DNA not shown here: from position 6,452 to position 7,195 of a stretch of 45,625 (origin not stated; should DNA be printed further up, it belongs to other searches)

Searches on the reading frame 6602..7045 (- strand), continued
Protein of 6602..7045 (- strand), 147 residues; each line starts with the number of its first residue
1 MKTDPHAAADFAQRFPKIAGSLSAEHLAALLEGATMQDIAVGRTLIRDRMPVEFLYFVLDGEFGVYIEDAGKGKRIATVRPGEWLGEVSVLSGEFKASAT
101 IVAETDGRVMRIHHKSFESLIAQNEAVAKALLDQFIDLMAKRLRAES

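Call 27: search_protein_families(library=pfam, proteins=[L023:8840-9871:-, L020:9040-9849:-, L025:11546-11773:+, L053:9998-10987:+, L053:11058-11522:+, L053:11610-12263:-, L053:12813-13292:-, L053:13298-13861:-, L053:13843-15237:-], max_evalue=0.01)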
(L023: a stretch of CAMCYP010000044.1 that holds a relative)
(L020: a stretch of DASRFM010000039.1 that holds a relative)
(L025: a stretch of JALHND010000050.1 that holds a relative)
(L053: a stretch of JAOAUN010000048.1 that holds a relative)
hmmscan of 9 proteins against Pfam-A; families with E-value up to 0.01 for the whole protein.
L023:8840-9871:- (343 aa): 5 families
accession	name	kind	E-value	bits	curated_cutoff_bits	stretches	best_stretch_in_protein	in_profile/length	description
PF08238.18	Sel1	-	7.3e-68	223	30.7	6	163-198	1-36/36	Sel1 repeat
PF13414.12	TPR_11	-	0.00095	19.3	26.8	0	182-201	9-28/42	TPR repeat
PF13432.12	TPR_16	-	0.0016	19.3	32.7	0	182-234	12-62/65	Tetratricopeptide repeat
PF09114.16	MotA_activ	-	0.0027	18.3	26.1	0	69-105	24-60/95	Transcription factor MotA, activation domain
PF00515.34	TPR_1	-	0.0078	16.4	27.8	0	182-200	16-34/34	Tetratricopeptide repeat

L020:9040-9849:- (269 aa): 3 families
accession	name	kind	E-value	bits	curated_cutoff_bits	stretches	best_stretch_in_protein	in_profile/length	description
PF08238.18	Sel1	-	6.8e-55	182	30.7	5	56-90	2-36/36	Sel1 repeat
PF13432.12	TPR_16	-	1.2e-08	35.7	32.7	1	145-200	11-64/65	Tetratricopeptide repeat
PF09114.16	MotA_activ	-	0.0032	18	26.1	0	73-105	28-60/95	Transcription factor MotA, activation domain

L025:11546-11773:+ (75 aa): 1 family
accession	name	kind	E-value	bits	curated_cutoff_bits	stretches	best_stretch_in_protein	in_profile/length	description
PF01206.22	TusA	-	2.1e-24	85.6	28.6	1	5-74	1-70/70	Sulfurtransferase TusA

L053:9998-10987:+ (329 aa): 1 family
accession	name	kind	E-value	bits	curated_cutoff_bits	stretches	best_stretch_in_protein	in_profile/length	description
PF00027.35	cNMP_binding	-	3.5e-30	104.3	27.5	2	37-122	4-89/89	Cyclic nucleotide-binding domain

L053:11058-11522:+ (154 aa): 0 families

L053:11610-12263:- (217 aa): 4 families
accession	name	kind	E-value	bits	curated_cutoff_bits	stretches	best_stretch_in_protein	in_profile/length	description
PF12973.13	Cupin_7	-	3e-65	217.1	27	2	9-111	2-104/105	ChrR Cupin-like domain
PF07883.17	Cupin_2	-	1.4e-06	28.4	27.2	1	46-98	2-58/70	Cupin domain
PF14499.12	DUF4437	-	3.1e-05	23.7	24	1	8-107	134-242/250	Domain of unknown function (DUF4437)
PF16867.11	DMSP_lyase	-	0.00026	21.2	27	0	52-104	105-161/162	Dimethlysulfonioproprionate lyase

L053:12813-13292:- (159 aa): 16 families
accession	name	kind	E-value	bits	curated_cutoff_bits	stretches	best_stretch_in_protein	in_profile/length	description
PF14559.12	TPR_19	-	5.2e-14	52.8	25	2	82-131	2-51/68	Tetratricopeptide repeat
PF07719.23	TPR_2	-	1.6e-11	43.8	27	1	71-104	1-34/34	Tetratricopeptide repeat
PF13431.12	TPR_17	-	4.8e-11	42.5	24.4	1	94-125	2-33/34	Tetratricopeptide repeat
PF13428.12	TPR_14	-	2e-10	40.7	23.5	1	74-113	4-43/44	Tetratricopeptide repeat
PF13414.12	TPR_11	-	3e-09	36.8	26.8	1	82-119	5-42/42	TPR repeat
PF13432.12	TPR_16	-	3.6e-09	37.3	32.7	2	81-128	7-54/65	Tetratricopeptide repeat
PF23914.1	TPR_CcmH_CycH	-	1.6e-08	35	42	1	50-102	100-152/158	Cytochrome c-type biogenesis protein H TPR domain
PF00515.34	TPR_1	-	3.1e-06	27.2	27.8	1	78-104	8-34/34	Tetratricopeptide repeat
PF13424.12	TPR_12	-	3.9e-06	27.4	30.1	1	72-127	4-67/77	Tetratricopeptide repeat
PF25064.1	ARM_TT21_5th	-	1.1e-05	26.2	27.8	1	43-96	7-60/117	TT21 fifth ARM repeats domain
PF14853.12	Fis1_TPR_C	-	8.2e-05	23.2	25.3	1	51-83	15-47/53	Fis1 C-terminal tetratricopeptide repeat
PF13174.12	TPR_6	-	9.1e-05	23.3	26.3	0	107-128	2-23/33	Tetratricopeptide repeat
PF12895.13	ANAPC3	-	0.00026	21.7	27.2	1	51-127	3-78/82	Anaphase-promoting complex, cyclosome, subunit 3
PF13181.12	TPR_8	-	0.00043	20.7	25.7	0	71-103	1-33/34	Tetratricopeptide repeat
PF13371.12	TPR_9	-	0.0043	17.5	35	0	47-103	5-61/73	Tetratricopeptide repeat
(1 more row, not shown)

L053:13298-13861:- (187 aa): 1 family
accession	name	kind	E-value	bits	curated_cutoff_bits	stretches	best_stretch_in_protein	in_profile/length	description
PF14238.11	DUF4340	-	8.5e-07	29.8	25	1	97-178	15-95/183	Domain of unknown function (DUF4340)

L053:13843-15237:- (464 aa): 4 families
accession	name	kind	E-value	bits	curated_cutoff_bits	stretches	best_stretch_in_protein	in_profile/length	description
PF09822.16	ABC_transp_aux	-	5.9e-24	85.2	34.7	1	154-394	2-263/288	ABC-type uncharacterized transport system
PF23357.1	DUF7088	-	2.6e-09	37.6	27.8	1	48-121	3-85/105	Domain of unknown function (DUF7088)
PF23355.1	IFT52_GIFT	-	6.6e-06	25.8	27.2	1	223-286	43-110/246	IFT52 GIFT domain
PF14258.12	DUF4350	-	0.0033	18.1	30.4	1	201-404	13-177/181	Domain of unknown function (DUF4350)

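Call 29: search_protein_families(library=ncbifam, proteins=[window:6602-7045:-], max_evalue=0.001)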
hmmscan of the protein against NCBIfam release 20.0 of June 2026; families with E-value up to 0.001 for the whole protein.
window:6602-7045:- (147 aa): 5 families
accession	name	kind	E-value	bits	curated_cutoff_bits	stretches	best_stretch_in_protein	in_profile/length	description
TIGR03896.1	cyc_nuc_ocin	subfamily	3.9e-15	56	161.05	1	20-145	147-272/317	bacteriocin-type transport-associated protein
NF008732.0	PRK11753.1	equivalog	6.9e-10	38.7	266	1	24-145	13-131/214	cAMP-activated global transcriptional regulator CRP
NF006901.0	PRK09392.1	equivalog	4e-08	32.8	211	1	21-132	17-127/236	transcriptional activator FtrB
NF041163.2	encap_f2b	equivalog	1.5e-06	27.6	400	1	15-134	76-195/450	family 2B encapsulin nanocompartment shell protein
NF058543.1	ActPatMycb56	equivalog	0.00017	20.5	460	1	22-126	7-110/317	acetyltransferase Pat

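Call 31: search_solved_structures(query=window:6602-7045:-, max_evalue=0.001, show_alignments=3)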
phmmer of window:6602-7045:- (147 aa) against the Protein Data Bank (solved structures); distinct sequences matched with E-value up to 0.001: 50.
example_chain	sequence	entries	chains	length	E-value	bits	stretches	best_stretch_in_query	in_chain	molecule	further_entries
5dyk_A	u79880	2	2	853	4.7e-10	43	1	43-123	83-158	CGMP-dependent protein kinase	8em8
5ezr_A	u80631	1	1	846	5.1e-10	42.9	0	50-123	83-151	cGMP-dependent protein kinase, putative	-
4rz7_A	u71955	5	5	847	5.2e-10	42.9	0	50-123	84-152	cGMP-dependent protein kinase, putative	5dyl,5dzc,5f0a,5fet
9p74_A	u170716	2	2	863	5.7e-10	42.8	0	51-123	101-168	cGMP-dependent protein kinase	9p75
9ya0_MA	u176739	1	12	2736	7.4e-09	39.2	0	43-119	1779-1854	PCR12, TGME49_219070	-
5h5o_A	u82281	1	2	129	1.4e-07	35.1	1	22-129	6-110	Diguanylate cyclase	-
6dt4_A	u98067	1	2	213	6.9e-06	29.6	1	43-135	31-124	Cyclic AMP receptor protein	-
5j3u_A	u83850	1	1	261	8.1e-06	29.3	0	22-136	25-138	Protein Kinase A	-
1o3q_A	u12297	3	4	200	8.2e-06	29.3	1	43-141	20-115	CATABOLITE GENE ACTIVATOR PROTEIN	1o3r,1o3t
1cgp_A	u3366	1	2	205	8.6e-06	29.3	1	43-141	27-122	PROTEIN (CATABOLITE GENE ACTIVATOR PROTEIN (CAP))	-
1o3s_A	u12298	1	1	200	8.8e-06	29.2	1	43-141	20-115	CATABOLITE GENE ACTIVATOR PROTEIN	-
1i5z_A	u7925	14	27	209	9e-06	29.2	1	43-141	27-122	CATABOLITE GENE ACTIVATOR PROTEIN | CATABOLITE GENE ACTIVATOR PROTEIN (CAP) | PROTEIN (CATABOLITE GENE ACTIVATOR PROTEIN (CAP))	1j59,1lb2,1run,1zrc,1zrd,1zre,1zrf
3fwe_A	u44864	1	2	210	9.1e-06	29.2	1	43-141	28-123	Catabolite gene activator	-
1g6n_A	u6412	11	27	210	9.1e-06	29.2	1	43-141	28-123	CATABOLITE GENE ACTIVATOR PROTEIN | PROTEIN (CATABOLITE GENE ACTIVATOR PROTEIN) | Catabolite gene activator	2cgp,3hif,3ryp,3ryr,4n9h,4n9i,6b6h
1hw5_A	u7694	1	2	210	9.6e-06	29.1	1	43-134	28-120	CATABOLITE GENE ACTIVATOR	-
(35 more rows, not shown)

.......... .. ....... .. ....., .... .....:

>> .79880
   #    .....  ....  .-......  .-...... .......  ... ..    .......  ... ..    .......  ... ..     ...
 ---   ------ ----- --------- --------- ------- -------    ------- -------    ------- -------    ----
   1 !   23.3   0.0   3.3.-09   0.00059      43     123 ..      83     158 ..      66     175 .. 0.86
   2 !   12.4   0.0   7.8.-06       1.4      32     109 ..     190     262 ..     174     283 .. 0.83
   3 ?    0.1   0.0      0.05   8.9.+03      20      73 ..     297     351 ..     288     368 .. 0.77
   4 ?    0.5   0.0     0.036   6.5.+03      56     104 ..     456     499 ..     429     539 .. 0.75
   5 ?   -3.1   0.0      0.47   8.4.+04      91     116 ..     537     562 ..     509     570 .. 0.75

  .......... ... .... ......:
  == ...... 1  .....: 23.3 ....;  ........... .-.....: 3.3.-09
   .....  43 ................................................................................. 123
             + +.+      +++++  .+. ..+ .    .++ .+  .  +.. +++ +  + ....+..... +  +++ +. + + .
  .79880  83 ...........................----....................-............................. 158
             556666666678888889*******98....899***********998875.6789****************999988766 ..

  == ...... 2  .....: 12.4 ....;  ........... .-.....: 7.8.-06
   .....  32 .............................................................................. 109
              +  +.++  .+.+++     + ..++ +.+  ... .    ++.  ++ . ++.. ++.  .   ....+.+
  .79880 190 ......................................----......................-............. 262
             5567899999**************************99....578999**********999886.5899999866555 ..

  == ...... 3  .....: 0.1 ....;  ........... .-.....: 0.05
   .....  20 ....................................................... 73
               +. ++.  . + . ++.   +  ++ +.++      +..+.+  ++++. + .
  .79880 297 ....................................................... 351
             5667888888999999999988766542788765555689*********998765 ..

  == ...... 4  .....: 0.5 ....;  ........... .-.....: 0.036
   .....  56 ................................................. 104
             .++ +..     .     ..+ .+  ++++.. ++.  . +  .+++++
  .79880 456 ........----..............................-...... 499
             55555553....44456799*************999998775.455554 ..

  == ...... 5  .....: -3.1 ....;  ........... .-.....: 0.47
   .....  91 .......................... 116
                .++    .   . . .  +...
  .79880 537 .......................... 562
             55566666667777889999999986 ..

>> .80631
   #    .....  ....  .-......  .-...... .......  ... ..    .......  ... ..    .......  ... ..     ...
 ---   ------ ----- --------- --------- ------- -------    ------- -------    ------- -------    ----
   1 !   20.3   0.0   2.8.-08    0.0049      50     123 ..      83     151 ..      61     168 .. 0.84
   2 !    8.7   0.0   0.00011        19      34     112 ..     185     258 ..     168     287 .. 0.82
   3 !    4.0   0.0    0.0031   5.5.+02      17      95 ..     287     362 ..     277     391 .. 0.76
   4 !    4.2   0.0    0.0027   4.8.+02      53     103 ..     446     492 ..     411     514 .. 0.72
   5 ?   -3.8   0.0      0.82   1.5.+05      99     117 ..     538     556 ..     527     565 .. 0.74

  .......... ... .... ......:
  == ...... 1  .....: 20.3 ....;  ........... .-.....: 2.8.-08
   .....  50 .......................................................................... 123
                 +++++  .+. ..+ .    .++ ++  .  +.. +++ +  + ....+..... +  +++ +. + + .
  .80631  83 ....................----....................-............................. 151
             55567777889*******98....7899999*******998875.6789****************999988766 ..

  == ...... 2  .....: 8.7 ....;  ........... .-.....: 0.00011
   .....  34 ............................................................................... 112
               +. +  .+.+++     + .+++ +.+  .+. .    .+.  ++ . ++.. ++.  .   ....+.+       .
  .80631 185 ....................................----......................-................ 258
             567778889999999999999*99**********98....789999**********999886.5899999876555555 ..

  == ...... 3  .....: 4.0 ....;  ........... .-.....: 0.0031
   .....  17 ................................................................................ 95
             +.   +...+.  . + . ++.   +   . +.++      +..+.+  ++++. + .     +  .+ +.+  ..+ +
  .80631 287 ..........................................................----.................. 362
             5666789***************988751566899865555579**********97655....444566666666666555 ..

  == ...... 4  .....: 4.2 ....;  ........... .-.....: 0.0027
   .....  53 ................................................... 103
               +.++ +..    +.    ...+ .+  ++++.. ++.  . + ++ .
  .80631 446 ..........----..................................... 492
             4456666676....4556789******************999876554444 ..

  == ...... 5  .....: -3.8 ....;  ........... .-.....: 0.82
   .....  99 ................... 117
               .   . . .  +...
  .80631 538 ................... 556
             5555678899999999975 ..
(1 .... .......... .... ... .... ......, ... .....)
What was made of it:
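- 6602..7045 (-): CNB1, a cytoplasmic cNMP-binding-like protein. Ala97 occupies the place of the phosphate-binding Arg. PBC alignment (call 31).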

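Call 42: search_protein_families(library=pfam, proteins=[L001:12580-17808:+], max_evalue=0.001)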
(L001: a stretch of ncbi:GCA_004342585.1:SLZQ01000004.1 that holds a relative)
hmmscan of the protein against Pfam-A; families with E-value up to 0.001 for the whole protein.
L001:12580-17808:+ (1742 aa): 1 family
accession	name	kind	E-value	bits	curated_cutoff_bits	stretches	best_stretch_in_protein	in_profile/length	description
PF05860.19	TPS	-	1.5e-32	113.9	33.5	1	28-282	5-249/252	TPS secretion domain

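Call 53: search_protein_families(library=pfam, proteins=[L046:7996-9822:-, L051:7896-9722:-, L053:11058-11522:+], max_evalue=0.001)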
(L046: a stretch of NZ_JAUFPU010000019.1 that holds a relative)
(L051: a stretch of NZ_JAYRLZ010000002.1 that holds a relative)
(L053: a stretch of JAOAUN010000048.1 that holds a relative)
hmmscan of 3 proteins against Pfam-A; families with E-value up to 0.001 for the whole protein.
L046:7996-9822:- (608 aa): 4 families
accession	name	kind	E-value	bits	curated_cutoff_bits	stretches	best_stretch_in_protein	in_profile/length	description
PF02743.24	dCache_1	-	1.3e-22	81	45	1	46-247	3-215/240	Cache domain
PF00211.25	Guanylate_cyc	-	2.6e-22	79.7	21.9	1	422-603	8-180/183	Adenylate and Guanylate cyclase catalytic domain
PF00672.30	HAMP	-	2.2e-10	41.1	25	1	337-388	2-52/53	HAMP domain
PF17203.10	sCache_3_2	-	2.2e-05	25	28.4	0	48-201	8-137/140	Single cache domain 3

L051:7896-9722:- (608 aa): 4 families
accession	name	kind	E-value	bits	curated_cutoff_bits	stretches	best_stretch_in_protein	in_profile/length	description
PF00211.25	Guanylate_cyc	-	1.2e-23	84.1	21.9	1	422-603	8-180/183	Adenylate and Guanylate cyclase catalytic domain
PF02743.24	dCache_1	-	1.3e-17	64.6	45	1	47-242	3-202/240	Cache domain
PF00672.30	HAMP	-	1.6e-11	44.8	25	1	336-385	1-49/53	HAMP domain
PF17203.10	sCache_3_2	-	3.3e-07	30.9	28.4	0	46-188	5-123/140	Single cache domain 3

L053:11058-11522:+ (154 aa): 0 families

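Call 66: find_homologous_proteins(query=L053:649-2370:-, max_evalue=1e-100)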
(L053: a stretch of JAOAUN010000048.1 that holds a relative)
Query L053:649-2370:- (573 aa): 7999 proteins with E <= 1e-100 among 8000 candidates; the best 120 are listed.
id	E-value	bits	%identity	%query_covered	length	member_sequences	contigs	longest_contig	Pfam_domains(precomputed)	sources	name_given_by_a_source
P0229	0.0e+0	1271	100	100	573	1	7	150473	PF00437.27,PF00498.32,PF16697.11,PF27713.1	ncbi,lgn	-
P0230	0.0e+0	1265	99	100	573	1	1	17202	PF00437.27,PF00498.32,PF16697.11,PF27713.1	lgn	-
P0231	0.0e+0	1072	84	100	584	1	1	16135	PF00437.27,PF00498.32,PF16697.11,PF27713.1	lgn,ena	-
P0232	2.0e-291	986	77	100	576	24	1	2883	PF00437.27,PF00498.32,PF16697.11,PF27713.1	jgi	-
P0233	6.7e-291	984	78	100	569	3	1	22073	PF00437.27,PF00498.32,PF16697.11,PF27713.1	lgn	-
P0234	3.6e-290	981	77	100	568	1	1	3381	PF00437.27,PF00498.32,PF27713.1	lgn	-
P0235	1.2e-289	980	77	100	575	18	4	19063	PF00437.27,PF00498.32,PF27713.1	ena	-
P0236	2.0e-289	979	-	-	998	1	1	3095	PF00437.27,PF13604.13,PF00005.34,PF13245.13,PF01580.25,PF27713.1,PF13191.13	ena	-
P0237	9.0e-288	973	75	100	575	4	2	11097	PF00437.27,PF00498.32,PF27713.1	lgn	-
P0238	6.0e-286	967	76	100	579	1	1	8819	PF00437.27,PF00498.32,PF27713.1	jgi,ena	-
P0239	2.1e-285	966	76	100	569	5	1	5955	PF00437.27,PF00498.32,PF16697.11,PF27713.1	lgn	-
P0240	2.7e-284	962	74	100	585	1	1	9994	PF00437.27,PF00498.32,PF27713.1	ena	-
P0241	8.0e-284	960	77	100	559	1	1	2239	PF00437.27,PF00498.32,PF27713.1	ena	-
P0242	8.1e-284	960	77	100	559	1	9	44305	PF00437.27,PF00498.32,PF27713.1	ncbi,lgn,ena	-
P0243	8.3e-284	960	74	99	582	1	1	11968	PF00437.27,PF00498.32,PF16697.11,PF27713.1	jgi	jgi:pilus assembly protein CpaF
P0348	4.1e-261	886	78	73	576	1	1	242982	PF00437.27,PF00498.32,PF27713.1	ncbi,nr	ncbi:MAG: ATPase, T2SS/T4P/T4SS family [Burkholderiales bacterium]|nr:ATPase, T2SS/T4P/T4SS family [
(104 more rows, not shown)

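Call 67: find_encoding_contigs(protein=P0229, flank=10000, max_places=1)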
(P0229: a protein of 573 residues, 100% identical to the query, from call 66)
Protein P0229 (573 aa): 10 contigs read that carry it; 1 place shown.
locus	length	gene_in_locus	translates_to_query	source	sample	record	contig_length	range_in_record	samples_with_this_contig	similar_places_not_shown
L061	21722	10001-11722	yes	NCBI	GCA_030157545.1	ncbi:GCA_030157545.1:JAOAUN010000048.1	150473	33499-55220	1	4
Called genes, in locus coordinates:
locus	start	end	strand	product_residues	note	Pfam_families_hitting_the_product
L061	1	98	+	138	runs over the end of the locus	PF00254:FKBP_C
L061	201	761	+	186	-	PF12973:Cupin_7, PF07883:Cupin_2 (faint), PF12973:Cupin_7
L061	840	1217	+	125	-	-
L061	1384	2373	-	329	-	PF00027:cNMP_binding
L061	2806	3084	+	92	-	-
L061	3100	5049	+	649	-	PF13400:Tad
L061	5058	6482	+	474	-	-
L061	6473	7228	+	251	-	-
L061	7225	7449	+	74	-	-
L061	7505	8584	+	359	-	PF16976:RcpC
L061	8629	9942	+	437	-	PF13629:T2SS-T3SS_pil_N, PF00263:Secretin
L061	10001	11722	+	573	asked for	PF16697:Yop-YscD_cpl (weak), PF00498:FHA, PF00437:T2SSE, PF27713:UCP018868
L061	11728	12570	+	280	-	PF00482:T2SSF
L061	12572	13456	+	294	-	PF00482:T2SSF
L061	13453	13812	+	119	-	PF02643:DUF192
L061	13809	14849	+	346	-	PF23914:TPR_CcmH_CycH (faint), PF13428:TPR_14 (faint), PF13432:TPR_16 (weak), PF13414:TPR_11 (faint), PF00515:TPR_1 (weak), PF07719:TPR_2 (weak), PF13181:TPR_8 (weak)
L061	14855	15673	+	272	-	PF07811:TadE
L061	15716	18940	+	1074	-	PF05860:TPS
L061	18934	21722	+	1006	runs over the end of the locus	PF13424:TPR_12 (weak), PF12770:CHAT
